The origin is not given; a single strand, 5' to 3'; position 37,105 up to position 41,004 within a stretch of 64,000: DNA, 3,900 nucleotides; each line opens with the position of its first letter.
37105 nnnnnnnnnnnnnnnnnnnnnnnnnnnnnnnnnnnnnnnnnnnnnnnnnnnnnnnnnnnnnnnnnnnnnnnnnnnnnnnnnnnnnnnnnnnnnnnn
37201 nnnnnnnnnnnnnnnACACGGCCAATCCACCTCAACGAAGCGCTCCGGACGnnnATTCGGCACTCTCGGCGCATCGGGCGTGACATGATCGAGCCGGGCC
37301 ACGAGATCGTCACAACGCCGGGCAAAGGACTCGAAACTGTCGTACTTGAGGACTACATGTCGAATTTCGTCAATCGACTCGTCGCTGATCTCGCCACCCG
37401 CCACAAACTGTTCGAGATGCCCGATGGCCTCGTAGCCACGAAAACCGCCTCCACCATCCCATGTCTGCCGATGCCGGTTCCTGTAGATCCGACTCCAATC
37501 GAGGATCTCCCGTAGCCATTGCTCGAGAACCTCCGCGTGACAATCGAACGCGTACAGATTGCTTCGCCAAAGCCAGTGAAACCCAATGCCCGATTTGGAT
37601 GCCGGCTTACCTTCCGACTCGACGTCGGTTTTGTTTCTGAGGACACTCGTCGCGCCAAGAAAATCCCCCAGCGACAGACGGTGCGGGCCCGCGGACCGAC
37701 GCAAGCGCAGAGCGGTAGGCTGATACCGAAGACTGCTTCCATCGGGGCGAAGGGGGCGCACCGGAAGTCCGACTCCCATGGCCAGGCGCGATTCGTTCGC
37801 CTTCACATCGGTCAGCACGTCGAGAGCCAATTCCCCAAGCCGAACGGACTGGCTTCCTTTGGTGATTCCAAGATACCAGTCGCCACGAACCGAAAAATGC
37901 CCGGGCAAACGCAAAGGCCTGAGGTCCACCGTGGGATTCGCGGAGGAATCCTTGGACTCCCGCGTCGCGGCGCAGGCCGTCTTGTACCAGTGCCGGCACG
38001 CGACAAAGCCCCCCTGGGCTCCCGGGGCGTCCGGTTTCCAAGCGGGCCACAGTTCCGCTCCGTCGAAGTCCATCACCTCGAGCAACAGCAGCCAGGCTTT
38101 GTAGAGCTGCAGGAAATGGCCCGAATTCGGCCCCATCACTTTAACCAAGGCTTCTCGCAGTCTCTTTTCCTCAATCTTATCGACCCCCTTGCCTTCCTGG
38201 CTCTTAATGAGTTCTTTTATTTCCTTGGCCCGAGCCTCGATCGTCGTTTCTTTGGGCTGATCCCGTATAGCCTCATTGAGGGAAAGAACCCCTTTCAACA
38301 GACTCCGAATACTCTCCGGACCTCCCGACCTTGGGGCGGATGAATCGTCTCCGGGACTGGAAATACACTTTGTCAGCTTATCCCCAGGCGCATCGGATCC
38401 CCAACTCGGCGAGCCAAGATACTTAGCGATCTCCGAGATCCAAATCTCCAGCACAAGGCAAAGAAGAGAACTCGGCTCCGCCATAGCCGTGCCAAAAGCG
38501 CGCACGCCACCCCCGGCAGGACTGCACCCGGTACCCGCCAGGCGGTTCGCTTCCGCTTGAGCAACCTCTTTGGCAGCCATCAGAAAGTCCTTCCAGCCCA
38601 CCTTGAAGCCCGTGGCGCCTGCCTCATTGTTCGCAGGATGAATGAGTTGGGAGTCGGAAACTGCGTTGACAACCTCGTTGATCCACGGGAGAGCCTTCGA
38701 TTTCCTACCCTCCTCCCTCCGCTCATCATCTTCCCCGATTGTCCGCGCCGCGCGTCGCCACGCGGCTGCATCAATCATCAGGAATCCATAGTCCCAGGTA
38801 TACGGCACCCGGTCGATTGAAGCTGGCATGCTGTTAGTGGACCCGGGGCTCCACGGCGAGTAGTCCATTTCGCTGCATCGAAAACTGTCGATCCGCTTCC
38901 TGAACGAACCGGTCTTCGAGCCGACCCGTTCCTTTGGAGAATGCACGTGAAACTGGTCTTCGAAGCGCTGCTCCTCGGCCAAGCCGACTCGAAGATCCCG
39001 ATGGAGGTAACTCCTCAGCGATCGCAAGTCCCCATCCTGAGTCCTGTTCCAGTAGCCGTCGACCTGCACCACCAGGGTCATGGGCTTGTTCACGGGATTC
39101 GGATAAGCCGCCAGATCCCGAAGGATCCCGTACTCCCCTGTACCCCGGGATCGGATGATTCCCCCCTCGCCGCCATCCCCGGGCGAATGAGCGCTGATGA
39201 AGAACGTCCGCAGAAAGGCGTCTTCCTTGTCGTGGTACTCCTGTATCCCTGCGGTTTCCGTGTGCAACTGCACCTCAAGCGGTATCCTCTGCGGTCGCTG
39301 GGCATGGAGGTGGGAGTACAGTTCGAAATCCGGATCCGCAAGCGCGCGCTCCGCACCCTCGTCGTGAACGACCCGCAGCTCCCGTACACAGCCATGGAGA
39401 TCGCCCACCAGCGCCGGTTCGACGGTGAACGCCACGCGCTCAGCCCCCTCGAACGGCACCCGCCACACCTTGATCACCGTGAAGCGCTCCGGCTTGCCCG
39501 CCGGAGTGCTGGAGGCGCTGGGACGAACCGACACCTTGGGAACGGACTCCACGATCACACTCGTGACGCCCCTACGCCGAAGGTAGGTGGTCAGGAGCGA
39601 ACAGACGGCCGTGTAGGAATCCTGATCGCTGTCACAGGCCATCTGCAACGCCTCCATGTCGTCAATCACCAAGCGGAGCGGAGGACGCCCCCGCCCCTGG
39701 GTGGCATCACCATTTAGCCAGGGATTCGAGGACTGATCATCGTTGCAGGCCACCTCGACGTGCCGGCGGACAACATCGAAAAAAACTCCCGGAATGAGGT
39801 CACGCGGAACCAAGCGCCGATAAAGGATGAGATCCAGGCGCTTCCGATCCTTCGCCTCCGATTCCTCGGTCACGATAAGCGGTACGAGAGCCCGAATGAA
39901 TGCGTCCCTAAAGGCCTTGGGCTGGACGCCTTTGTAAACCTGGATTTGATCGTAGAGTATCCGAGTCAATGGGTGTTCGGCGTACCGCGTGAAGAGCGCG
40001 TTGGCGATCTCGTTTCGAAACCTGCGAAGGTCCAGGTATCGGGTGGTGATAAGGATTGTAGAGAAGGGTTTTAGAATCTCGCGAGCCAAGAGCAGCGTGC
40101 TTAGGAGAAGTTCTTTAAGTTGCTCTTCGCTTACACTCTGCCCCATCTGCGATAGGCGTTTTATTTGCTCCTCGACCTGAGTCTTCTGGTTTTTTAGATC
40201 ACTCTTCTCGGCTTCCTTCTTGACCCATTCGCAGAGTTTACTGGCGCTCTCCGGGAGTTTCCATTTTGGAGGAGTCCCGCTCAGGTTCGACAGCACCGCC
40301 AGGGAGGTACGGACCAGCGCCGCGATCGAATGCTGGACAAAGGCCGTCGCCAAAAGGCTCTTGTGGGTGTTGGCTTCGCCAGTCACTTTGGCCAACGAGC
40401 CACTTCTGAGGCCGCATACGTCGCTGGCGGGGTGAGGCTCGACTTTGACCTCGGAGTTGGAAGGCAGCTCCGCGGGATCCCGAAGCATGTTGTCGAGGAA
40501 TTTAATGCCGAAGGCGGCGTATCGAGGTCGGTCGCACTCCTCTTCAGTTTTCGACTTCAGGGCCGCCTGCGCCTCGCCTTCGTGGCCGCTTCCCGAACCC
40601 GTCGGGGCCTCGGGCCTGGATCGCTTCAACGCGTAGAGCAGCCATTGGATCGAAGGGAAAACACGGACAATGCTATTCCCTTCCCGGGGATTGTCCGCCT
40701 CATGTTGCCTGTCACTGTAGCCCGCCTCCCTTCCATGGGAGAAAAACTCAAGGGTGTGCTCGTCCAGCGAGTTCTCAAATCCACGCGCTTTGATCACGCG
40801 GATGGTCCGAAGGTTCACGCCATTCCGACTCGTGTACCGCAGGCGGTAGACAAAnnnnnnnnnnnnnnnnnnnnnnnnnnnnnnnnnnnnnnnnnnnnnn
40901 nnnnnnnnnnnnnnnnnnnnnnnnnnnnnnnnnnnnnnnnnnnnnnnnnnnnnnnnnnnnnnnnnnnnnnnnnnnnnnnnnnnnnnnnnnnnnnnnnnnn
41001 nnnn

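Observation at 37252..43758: Low-GC three-gene island: orphan protein + divergent PilT/VirB11-type ATPase + giant double-KaiC ATPase; candidate undescribed NTPase system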

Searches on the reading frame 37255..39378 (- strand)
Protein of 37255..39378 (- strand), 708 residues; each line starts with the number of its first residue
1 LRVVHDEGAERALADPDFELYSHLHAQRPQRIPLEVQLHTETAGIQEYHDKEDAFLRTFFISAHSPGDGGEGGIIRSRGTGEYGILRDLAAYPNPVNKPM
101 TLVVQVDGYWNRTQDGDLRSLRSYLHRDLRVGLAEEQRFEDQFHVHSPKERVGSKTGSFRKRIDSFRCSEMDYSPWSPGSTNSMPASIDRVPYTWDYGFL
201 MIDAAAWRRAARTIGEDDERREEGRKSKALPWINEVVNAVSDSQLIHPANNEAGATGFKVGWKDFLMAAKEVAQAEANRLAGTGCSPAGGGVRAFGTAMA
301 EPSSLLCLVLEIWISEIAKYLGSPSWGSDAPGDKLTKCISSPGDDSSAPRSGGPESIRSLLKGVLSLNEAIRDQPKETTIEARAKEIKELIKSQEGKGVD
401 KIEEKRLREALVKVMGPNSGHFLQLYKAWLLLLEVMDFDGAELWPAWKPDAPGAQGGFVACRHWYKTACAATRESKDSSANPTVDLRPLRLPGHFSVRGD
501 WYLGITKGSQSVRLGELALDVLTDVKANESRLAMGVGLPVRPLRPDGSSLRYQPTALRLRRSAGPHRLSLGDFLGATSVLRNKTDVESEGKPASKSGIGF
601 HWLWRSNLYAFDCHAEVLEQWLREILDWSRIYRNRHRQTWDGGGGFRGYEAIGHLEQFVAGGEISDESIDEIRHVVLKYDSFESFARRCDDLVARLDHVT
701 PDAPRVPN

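Call 43: predict_structure(alignment_id=A2)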
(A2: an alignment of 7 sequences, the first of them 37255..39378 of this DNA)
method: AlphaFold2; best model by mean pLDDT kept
length: 708 residues; sequences in the alignment: 7
mean_pLDDT: 41.6   pTM: 0.40
mean pLDDT of the five models: 41.6, 39.9, 38.2, 37.9, 36.5
residues with pLDDT >= 90: 0; 70-90: 7; 50-70: 184; < 50: 517
segments of 3 or more residues with pLDDT < 50: 1-32, 41-44, 80-202, 240-260, 284-307, 320-381, 410-422, 439-622, 624-626, 639-664, 699-708
pLDDT, mean of each block of 10 residues (from residue 1): 26 31 38 50 53 57 55 57 40 33 32 33 33 32 31 33 28 27 27 29 55 67 56 58 37 34 56 59 46 42 47 49 39 38 35 35 39 42 60 67 56 43 52 56 33 26 31 34 36 35 31 33 35 33 35 31 29 32 38 32 29 38 49 51 46 44 51 59 60 55 34
secondary structure, 60 per line:
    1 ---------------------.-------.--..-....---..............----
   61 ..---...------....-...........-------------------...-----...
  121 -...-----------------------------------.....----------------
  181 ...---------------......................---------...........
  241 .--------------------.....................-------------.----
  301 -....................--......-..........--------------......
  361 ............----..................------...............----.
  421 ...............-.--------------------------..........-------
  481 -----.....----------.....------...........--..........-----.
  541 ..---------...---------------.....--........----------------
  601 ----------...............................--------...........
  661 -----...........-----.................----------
elements in order (helices of 4 or more, strands of 3 or more residues): E36-39 H43-56 E75-78 H80-90 E110-112 E118-120 H160-164 E199-203 H204-220 H230-241 H262-282 H302-321 H324-329 H331-340 H355-372 H377-394 H401-415 H420-435 H464-473 E486-490 H501-505 H512-522 H525-534 E540-542 E552-554 H570-574 H577-584 H611-641 H650-660 H666-676 H682-698

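Call 67: search_solved_structures(query=A5, max_evalue=10)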
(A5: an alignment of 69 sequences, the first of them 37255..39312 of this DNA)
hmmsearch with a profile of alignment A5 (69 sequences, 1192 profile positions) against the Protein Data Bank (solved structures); distinct sequences matched with E-value up to 10: 59.
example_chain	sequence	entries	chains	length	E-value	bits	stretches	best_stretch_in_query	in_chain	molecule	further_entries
8zn5_B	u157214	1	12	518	2.9e-14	55.1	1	179-282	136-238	KaiC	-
5jwq_A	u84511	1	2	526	1.9e-13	52.4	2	234-280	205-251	Circadian clock protein kinase KaiC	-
8zn6_F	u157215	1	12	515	2.9e-13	51.7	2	234-279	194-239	KaiC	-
7dy1_A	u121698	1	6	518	6.3e-13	50.6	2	234-280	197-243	Circadian clock protein kinase KaiC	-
4o0m_A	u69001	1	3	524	7e-13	50.5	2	234-280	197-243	Circadian clock protein kinase KaiC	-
8jon_A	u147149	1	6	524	2.9e-12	48.4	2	234-279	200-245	Circadian clock oscillator protein KaiC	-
8zn7_D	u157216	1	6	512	7e-11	43.8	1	234-277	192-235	KaiC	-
7s65_A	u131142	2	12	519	7.9e-11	43.7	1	234-279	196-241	Circadian clock protein kinase KaiC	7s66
9ofh_A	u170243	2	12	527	9e-11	43.5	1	234-279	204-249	Circadian clock oscillator protein KaiC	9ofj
3s1a_A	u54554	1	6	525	1.6e-10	42.7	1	234-279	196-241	Circadian clock protein kinase kaiC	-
3k09_A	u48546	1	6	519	1.6e-10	42.7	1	234-279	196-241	Circadian clock protein kinase kaiC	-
7x1z_A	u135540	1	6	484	1.6e-10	42.6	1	234-279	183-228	Circadian clock oscillator protein KaiC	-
5jwo_A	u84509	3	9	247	1.7e-10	42.6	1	234-280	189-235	Circadian clock protein kinase KaiC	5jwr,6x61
3k0f_A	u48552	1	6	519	1.8e-10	42.5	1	234-279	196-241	Circadian clock protein kinase KaiC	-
3jzm_A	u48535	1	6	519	1.8e-10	42.5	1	234-279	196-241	Circadian clock protein kinase kaiC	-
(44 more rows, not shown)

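Call 80: predict_structure(alignment_id=A5)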
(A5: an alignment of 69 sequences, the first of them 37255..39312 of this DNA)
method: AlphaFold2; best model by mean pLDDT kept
length: 686 residues; sequences in the alignment: 69
mean_pLDDT: 77.3   pTM: 0.87
mean pLDDT of the five models: 77.3, 76.2, 75.0, 74.8, 74.1
residues with pLDDT >= 90: 266; 70-90: 192; 50-70: 133; < 50: 95
segments of 3 or more residues with pLDDT < 50: 1-3, 150-153, 224-226, 231-233, 301-303, 305-330, 346-352, 374-378, 423-432, 557-568, 570-574
pLDDT, mean of each block of 10 residues (from residue 1): 72 96 96 96 79 94 90 81 86 80 82 81 72 65 70 49 73 92 93 82 66 73 49 66 93 93 80 85 94 88 46 41 46 64 53 49 79 53 61 66 94 80 44 76 93 76 88 91 94 97 95 92 75 90 88 56 47 61 87 93 92 85 89 78 76 77 92 92 56
secondary structure, 60 per line:
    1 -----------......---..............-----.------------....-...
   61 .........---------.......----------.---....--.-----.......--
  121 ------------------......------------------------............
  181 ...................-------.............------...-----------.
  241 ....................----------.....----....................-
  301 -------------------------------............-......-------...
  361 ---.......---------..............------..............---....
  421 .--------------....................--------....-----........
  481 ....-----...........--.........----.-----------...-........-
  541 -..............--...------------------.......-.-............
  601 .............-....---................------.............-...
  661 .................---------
elements in order (helices of 4 or more, strands of 3 or more residues): E12-17 H21-34 E53-56 H58-69 E79-85 H100-103 H112-118 H140-144 E169-181 H182-199 H207-219 H240-260 E271-275 H280-299 H332-343 H345-350 H365-370 H380-393 H400-413 H417-421 E436-442 H443-455 E464-467 E473-484 H490-500 H503-511 E532-539 E542-547 H548-555 E579-582 H589-613 H615-618 H622-637 H644-656 H658-677

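Call 84: fold_search(model_id=the predicted structure, library=pdb)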
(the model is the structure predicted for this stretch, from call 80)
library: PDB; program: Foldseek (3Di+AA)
matches with E <= 10: 647; with E <= 0.001: 92
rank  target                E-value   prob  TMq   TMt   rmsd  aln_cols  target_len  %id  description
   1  6dtq_A                2.1e-07  1.00  0.33  0.54  10.6       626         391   12  Maltose bound T. maritima MalE3 (released 2018-09-19)
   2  7x0l_A                2.2e-07  1.00  0.37  0.58  10.8       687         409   10  Crystal structure of sugar binding protein CbpB complexed wtih cellotetraose from Clostridium thermocellum (released 2022-09-14)
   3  7x0j_B                2.9e-07  1.00  0.38  0.60  10.8       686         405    9  Crystal structure of sugar binding protein CbpB complexed wtih cellobiose from Clostridium thermocellum (released 2022-09-14)
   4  7x0i_A                3.1e-07  1.00  0.40  0.61   8.6       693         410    9  Crystal structure of sugar binding protein CbpB from Clostridium thermocellum (released 2022-09-14)
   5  7x0i_B                3.8e-07  1.00  0.37  0.59  10.3       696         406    8  Crystal structure of sugar binding protein CbpB from Clostridium thermocellum (released 2022-09-14)
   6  6jar_A                4.0e-07  1.00  0.30  0.48  15.1       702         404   11  Crystal structure of ABC transporter alpha-glycoside-binding mutant protein R49A in complex with maltose (released 2019-10-30)
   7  6j9w_A                5.1e-07  1.00  0.31  0.49  13.9       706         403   11  Crystal structure of ABC transporter alpha-glycoside-binding protein in complex with trehalose (released 2019-10-30)
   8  6dtr                  8.2e-07  1.00  0.30  0.47  11.0       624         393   11  Apo T. maritima MalE3 (released 2018-09-19)
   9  7x0m_B                1.0e-06  1.00  0.40  0.64   9.9       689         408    9  Crystal structure of sugar binding protein CbpB complexed wtih cellopentaose from Clostridium thermocellum (released 2022-09-14)
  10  7ofy_B                1.0e-06  1.00  0.31  0.50   8.6       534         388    9  Crystal structure of SQ binding protein from Agrobacterium tumefaciens in complex with sulfoquinovosyl glycerol (SQGro (released 2022-01-19)
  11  6jb0_A                1.1e-06  1.00  0.31  0.49  13.9       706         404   11  Crystal structure of ABC transporter alpha-glycoside-binding mutant protein W287A in complex with trehalose (released 2019-10-30)
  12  7ofy_A                1.2e-06  1.00  0.32  0.53   8.4       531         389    9  Crystal structure of SQ binding protein from Agrobacterium tumefaciens in complex with sulfoquinovosyl glycerol (SQGro (released 2022-01-19)
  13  6jam_A                1.3e-06  1.00  0.33  0.52  12.1       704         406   11  Crystal structure of ABC transporter alpha-glycoside-binding mutant protein R356A in complex with trehalose (released 2019-10-30)
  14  7x0k_B                1.6e-06  1.00  0.40  0.64   9.0       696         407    8  Crystal structure of sugar binding protein CbpB complexed wtih cellotriose from Clostridium thermocellum (released 2022-09-14)
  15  6jaq                  1.9e-06  1.00  0.30  0.47  14.6       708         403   11  Crystal structure of ABC transporter alpha-glycoside-binding mutant protein R356A in complex with glucose (released 2019-10-30)
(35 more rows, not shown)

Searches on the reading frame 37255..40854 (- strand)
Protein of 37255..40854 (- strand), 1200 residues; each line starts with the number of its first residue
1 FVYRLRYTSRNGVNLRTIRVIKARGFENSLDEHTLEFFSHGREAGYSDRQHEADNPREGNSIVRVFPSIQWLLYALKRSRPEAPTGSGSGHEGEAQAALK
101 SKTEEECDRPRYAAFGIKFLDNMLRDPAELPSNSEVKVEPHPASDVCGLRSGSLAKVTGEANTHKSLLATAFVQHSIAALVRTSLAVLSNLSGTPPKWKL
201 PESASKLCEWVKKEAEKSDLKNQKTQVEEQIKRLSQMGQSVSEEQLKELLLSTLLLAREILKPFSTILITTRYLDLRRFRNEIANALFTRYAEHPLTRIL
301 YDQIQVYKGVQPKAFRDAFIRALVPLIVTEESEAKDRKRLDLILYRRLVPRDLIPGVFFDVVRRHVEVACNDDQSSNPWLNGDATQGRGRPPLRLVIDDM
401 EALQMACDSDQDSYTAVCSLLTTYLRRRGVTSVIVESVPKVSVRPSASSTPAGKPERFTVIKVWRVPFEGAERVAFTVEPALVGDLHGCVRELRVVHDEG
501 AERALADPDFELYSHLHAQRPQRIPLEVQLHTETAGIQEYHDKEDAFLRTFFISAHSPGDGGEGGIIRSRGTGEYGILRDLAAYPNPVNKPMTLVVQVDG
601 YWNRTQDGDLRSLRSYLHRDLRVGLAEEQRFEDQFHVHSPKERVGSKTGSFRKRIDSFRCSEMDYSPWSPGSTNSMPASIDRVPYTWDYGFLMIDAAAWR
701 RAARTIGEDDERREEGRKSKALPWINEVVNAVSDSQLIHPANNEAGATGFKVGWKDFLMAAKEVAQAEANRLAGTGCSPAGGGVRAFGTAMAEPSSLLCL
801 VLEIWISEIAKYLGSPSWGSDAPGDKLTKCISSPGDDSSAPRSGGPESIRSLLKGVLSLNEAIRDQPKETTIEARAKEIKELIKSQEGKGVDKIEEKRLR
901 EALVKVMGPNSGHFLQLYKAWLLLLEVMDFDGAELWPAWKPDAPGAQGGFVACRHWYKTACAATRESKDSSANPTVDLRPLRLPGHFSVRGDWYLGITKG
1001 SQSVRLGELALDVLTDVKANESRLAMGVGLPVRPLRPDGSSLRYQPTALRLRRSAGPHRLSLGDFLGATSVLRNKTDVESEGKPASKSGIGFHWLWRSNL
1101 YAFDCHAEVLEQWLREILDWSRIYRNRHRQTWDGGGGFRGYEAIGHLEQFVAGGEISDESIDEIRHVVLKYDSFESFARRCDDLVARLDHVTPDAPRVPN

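Call 56: search_protein_representatives(protein=window:37255-40854:-)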
Query: 1200 residues. Proteins with E-value up to 0.001 (for the whole library): 448; up to 1e-10: 374; up to 1e-30: 201. The best 150 are listed.
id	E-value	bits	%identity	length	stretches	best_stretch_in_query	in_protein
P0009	1.4e-223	761.8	100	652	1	1-349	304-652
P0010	1.4e-88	314.7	38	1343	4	341-697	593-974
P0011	5.3e-84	299.5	34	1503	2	394-1145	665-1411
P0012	3.4e-83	296.8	38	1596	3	907-1148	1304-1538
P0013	7.7e-80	285.7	34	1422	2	907-1194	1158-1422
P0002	1.1e-79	285.3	34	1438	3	246-703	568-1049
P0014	2.5e-78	280.7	35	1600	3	392-704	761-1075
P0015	8.9e-78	278.9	35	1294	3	332-810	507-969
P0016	2.8e-77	277.2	33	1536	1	420-1149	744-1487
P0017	2.4e-74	267.5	35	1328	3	344-811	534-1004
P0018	1.3e-73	265.1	33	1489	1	418-1144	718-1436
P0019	4.7e-73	263.2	34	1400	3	393-822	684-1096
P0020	1.5e-72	261.6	35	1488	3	392-820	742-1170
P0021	2.6e-71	257.5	34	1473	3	901-1189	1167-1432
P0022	8.5e-71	255.8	35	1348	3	378-841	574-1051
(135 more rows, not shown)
